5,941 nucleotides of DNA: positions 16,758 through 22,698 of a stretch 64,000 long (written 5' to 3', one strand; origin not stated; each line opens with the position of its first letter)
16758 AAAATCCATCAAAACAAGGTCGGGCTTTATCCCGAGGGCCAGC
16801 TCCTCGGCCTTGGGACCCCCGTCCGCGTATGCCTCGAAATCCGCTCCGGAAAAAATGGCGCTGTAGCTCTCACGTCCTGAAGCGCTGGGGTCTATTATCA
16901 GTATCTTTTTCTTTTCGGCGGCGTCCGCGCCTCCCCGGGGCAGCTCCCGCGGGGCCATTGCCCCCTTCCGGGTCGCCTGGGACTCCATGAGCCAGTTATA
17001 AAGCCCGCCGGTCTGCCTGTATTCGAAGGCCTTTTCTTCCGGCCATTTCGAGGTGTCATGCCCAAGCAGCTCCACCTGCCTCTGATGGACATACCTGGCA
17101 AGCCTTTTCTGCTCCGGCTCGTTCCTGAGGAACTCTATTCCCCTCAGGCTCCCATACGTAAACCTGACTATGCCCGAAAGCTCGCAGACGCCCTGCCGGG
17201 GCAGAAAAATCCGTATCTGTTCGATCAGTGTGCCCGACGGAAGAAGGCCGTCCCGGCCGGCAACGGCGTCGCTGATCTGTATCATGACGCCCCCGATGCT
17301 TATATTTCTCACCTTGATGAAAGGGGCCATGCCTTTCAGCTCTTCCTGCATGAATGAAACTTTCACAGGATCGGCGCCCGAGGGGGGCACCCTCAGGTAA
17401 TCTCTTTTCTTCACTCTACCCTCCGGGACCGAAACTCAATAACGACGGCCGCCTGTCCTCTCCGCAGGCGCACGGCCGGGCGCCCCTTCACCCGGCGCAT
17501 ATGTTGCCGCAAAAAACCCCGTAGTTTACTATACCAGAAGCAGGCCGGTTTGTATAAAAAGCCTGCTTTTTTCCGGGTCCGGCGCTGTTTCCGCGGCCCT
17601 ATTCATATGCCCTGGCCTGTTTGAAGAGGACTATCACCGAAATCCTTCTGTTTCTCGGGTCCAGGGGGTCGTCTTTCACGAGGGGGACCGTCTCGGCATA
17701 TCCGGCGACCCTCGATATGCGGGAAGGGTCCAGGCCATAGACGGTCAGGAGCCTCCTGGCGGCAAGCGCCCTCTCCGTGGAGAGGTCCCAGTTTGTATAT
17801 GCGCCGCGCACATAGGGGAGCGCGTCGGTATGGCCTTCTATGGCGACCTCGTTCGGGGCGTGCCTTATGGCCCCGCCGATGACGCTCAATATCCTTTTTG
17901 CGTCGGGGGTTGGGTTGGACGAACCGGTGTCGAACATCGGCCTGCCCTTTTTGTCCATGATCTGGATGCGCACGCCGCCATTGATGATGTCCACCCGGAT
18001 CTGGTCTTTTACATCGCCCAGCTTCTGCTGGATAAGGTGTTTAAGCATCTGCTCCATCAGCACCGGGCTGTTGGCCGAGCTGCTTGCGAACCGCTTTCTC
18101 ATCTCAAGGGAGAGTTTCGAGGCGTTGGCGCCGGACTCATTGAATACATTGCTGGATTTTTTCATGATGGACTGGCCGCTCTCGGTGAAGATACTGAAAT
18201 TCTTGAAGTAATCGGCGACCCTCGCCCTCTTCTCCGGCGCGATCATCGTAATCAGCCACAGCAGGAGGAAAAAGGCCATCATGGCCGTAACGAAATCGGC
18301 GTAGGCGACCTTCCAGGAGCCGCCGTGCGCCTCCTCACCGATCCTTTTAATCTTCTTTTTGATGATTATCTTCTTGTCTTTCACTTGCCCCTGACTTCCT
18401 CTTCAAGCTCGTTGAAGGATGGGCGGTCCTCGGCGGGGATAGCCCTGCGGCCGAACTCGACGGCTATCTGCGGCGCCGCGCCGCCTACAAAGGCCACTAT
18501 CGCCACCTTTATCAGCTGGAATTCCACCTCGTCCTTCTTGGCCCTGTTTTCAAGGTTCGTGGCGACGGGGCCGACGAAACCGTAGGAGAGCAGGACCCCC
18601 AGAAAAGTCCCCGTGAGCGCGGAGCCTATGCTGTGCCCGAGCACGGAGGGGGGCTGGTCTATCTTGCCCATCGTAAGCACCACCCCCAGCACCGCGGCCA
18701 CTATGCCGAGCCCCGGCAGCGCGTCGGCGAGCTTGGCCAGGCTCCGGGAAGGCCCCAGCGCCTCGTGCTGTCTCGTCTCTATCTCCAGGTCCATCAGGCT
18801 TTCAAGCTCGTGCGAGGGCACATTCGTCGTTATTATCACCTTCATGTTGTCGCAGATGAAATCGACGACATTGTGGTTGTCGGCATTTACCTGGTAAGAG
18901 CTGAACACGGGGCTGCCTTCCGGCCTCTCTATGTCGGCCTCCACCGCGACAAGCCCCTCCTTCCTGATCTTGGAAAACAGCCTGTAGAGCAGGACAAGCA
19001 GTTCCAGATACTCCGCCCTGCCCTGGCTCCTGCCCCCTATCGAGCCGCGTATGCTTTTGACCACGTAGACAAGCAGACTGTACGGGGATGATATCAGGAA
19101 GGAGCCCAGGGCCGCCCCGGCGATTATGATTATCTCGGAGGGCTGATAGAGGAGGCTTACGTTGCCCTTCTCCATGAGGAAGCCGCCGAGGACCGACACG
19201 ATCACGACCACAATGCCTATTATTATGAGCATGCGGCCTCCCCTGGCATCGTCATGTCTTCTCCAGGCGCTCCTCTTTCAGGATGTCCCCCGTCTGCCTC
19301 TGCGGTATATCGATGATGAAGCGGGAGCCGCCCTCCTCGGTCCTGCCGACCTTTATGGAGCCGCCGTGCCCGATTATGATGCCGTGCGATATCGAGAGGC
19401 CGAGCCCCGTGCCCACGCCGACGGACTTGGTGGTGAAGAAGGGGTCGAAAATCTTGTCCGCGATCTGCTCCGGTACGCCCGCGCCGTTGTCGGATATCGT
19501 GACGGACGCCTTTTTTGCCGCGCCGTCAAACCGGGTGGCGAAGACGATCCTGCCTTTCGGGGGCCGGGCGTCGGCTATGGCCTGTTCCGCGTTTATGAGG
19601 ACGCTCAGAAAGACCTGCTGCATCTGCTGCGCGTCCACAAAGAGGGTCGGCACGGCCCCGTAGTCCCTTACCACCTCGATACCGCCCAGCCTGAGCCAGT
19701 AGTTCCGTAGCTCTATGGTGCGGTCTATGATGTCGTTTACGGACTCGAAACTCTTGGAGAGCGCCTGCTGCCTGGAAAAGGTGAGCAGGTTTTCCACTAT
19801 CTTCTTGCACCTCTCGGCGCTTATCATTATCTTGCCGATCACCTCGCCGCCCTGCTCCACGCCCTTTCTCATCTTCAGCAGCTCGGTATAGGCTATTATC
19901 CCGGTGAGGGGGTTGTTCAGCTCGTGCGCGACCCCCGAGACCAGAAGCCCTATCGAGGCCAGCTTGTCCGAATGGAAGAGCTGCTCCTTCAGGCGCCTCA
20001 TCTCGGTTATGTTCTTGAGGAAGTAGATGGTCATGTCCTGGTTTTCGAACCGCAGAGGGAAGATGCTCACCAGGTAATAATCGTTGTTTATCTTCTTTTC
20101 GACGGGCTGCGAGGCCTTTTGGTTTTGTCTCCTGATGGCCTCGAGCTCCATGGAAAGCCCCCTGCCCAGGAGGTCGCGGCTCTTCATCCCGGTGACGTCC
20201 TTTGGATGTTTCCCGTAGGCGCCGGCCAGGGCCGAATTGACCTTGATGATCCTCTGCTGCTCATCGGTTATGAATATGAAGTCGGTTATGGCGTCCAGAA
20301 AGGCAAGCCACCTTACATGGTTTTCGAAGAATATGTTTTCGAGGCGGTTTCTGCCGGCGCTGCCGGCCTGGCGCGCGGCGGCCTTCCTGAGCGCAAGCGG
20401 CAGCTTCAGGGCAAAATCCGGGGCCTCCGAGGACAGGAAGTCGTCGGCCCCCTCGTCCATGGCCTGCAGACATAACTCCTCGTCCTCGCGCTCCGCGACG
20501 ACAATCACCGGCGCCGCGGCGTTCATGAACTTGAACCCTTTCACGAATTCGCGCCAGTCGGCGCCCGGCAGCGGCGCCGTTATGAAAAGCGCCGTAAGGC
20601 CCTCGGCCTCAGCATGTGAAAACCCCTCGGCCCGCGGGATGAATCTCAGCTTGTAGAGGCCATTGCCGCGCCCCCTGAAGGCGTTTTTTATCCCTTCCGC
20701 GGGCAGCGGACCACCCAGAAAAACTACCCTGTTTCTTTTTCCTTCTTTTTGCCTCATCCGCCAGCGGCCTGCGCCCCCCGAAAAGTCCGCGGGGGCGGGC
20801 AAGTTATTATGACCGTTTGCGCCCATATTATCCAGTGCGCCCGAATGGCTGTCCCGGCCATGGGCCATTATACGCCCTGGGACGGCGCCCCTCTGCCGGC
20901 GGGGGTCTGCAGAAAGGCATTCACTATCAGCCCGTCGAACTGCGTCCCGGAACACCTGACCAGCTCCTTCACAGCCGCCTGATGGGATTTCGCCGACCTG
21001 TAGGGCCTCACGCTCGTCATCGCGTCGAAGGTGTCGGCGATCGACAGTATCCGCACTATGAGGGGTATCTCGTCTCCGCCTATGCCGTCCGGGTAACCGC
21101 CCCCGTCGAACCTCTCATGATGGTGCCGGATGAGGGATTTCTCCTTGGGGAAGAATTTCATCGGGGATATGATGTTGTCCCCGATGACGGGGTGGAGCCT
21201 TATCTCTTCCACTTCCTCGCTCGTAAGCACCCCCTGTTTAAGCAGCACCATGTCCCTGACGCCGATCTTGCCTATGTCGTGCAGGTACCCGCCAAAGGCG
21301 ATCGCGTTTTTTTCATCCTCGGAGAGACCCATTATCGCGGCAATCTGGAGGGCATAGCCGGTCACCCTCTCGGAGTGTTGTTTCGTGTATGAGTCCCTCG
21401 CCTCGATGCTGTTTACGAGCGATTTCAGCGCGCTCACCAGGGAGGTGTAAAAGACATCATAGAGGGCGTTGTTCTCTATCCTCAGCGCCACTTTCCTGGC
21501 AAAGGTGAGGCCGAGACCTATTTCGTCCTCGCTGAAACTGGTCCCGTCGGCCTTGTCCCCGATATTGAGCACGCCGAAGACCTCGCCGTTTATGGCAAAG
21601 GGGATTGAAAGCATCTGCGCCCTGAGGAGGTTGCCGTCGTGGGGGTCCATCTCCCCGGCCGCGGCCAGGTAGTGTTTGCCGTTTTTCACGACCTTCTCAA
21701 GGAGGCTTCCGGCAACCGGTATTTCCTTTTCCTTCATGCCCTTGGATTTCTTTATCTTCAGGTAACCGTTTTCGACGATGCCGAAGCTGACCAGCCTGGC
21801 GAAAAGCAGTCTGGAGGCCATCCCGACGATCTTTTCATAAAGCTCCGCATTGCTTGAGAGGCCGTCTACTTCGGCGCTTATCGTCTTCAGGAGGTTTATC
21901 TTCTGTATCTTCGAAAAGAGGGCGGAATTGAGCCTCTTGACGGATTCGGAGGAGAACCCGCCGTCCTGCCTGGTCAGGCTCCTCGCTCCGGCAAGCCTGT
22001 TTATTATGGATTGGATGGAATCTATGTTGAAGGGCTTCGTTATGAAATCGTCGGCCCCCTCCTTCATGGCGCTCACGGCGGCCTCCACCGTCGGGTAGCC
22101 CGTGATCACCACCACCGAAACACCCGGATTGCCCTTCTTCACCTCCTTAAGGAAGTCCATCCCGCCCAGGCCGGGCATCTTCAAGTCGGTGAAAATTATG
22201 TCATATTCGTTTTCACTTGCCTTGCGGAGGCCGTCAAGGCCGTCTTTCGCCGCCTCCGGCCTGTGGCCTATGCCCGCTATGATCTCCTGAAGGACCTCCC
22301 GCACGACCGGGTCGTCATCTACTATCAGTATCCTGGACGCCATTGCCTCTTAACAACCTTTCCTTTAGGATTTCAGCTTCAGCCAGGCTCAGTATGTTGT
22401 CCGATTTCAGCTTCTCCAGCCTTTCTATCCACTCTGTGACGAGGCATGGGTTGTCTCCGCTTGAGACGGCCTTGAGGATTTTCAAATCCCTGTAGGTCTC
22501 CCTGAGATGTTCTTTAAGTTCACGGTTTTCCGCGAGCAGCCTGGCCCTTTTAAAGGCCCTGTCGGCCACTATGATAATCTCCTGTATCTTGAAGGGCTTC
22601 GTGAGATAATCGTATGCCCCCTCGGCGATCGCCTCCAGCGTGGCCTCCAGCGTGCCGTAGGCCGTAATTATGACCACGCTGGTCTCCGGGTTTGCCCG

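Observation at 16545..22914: c-di-GMP plus phosphorelay cassette wrapped around motAB: REC, REC-GAF-HD-GYP, pseudoREC-PAS kinase, MotA, MotB, PilZ-REC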

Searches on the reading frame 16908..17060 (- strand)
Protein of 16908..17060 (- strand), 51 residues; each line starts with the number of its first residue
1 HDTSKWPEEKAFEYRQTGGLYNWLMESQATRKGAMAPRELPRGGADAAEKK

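Call 68: search_protein_families(library=pfam, proteins=[window:16908-17060:-], max_evalue=10)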
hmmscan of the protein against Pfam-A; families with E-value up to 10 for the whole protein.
seq(51 aa): 0 families

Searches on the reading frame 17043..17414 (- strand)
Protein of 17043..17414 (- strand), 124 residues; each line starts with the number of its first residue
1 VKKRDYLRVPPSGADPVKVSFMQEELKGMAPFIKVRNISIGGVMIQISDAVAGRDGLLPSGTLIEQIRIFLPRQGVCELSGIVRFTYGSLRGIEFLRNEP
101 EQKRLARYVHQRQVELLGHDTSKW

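Call 25: search_protein_families(library=pfam, alignment_id=A2, max_evalue=0.01)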
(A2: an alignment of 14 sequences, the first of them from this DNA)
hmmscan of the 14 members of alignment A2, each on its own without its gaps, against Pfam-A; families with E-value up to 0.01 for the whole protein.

A. member 1, seq(124 aa): 1 family
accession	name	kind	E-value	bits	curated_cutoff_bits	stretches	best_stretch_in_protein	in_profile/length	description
PF07238.19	PilZ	-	3.1e-05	24.7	22.5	1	4-110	3-101/102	PilZ domain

B. families by the number of members that match (of 14 scanned): 1 family
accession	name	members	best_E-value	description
PF07238.19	PilZ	13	3.3e-10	PilZ domain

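Call 26: find_homologous_proteins(query=A2, max_evalue=0.000001)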
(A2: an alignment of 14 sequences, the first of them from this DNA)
Query A2 (14 sequences) (124 aa, profile of the alignment): 2 proteins with E <= 0.000001 among 690 candidates.
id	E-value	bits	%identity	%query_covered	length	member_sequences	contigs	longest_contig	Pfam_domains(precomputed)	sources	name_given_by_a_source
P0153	3.8e-37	145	68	94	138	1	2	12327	-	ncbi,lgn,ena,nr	ncbi:MAG: PilZ domain-containing protein [Nitrospiraceae bacterium]|nr:PilZ domain-containing protei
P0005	3.8e-36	141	63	96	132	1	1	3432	-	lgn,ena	-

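Call 28: find_encoding_contigs(protein=P0153, flank=10000, max_places=2)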
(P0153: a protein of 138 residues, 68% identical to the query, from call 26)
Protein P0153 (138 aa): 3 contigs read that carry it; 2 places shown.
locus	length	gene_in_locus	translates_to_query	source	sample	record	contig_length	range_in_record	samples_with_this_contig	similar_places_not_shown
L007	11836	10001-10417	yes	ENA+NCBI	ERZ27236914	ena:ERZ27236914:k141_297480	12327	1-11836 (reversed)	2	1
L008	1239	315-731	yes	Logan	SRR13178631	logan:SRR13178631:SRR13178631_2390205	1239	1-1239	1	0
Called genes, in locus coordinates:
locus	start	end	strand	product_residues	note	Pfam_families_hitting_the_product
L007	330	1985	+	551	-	PF00669:Flagellin_N, PF00700:Flagellin_C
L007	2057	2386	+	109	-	-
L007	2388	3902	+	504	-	PF02465:FliD_N, PF07195:FliD_C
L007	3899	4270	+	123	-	PF02561:FliS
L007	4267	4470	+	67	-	-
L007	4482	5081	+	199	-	PF00072:Response_reg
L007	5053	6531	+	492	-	PF00072:Response_reg, PF13487:HD_5, PF01966:HD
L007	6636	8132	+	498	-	PF08448:PAS_4, PF00512:HisKA, PF02518:HATPase_c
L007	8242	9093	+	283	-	PF20560:MotA_N, PF01618:MotA_ExbB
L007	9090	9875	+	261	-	PF13677:MotB_plug, PF00691:OmpA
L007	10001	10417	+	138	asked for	-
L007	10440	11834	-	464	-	?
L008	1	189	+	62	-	?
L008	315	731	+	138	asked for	-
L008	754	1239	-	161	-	?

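Call 41: search_solved_structures(query=A2, max_evalue=1, show_alignments=2)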
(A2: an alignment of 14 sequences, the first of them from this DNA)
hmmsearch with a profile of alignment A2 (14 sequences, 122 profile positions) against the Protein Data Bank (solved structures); distinct sequences matched with E-value up to 1: 4.
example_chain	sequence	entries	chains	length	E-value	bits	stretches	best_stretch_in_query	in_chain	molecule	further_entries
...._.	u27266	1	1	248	0.00019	24.4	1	3-119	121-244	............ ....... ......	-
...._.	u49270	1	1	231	0.0014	21.6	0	3-66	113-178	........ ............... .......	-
5y6g_A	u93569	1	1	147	0.01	18.8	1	3-77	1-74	Flagellar brake protein YcgR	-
5y6f_A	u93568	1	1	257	0.066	16.2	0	5-77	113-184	Flagellar brake protein YcgR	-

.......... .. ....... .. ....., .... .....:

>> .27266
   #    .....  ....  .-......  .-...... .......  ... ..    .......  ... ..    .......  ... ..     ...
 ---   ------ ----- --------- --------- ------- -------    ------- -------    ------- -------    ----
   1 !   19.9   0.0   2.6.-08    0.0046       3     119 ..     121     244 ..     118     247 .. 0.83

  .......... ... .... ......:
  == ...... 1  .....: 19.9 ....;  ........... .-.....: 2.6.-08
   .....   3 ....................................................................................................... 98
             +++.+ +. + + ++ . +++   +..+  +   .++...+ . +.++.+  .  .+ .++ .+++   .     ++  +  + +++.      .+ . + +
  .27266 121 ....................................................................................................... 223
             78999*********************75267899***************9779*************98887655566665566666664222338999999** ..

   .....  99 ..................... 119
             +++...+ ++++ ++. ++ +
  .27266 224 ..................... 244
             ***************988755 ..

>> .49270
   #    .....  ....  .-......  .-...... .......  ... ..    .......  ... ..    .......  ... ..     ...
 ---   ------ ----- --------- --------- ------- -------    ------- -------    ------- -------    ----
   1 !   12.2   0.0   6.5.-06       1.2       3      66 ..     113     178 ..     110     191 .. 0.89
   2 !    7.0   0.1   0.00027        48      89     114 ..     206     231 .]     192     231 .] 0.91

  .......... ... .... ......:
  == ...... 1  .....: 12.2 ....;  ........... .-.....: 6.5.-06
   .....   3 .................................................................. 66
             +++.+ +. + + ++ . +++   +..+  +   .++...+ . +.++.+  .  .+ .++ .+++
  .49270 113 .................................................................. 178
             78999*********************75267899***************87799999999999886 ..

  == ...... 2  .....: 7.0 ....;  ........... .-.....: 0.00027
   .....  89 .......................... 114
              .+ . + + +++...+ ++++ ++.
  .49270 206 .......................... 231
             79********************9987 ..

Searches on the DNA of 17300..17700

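Call 38: search_rna_families(source=window, start=17300, end=17700, threshold=evalue, max_evalue=1)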
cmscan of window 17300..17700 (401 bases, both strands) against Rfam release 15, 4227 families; matches with E-value up to 1: 0.
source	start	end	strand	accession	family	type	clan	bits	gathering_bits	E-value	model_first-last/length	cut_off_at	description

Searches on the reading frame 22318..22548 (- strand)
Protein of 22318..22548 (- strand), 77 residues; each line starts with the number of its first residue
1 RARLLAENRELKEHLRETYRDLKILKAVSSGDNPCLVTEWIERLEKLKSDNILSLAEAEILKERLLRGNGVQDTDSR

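Call 68: search_protein_families(library=pfam, proteins=[window:22318-22548:-], max_evalue=10)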
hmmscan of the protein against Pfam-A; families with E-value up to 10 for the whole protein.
seq(77 aa): 1 family
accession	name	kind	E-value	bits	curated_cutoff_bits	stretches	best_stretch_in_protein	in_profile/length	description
PF08083.16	PROCN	-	0.21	10.8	27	1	8-74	312-376/407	PROCN (NUC071) domain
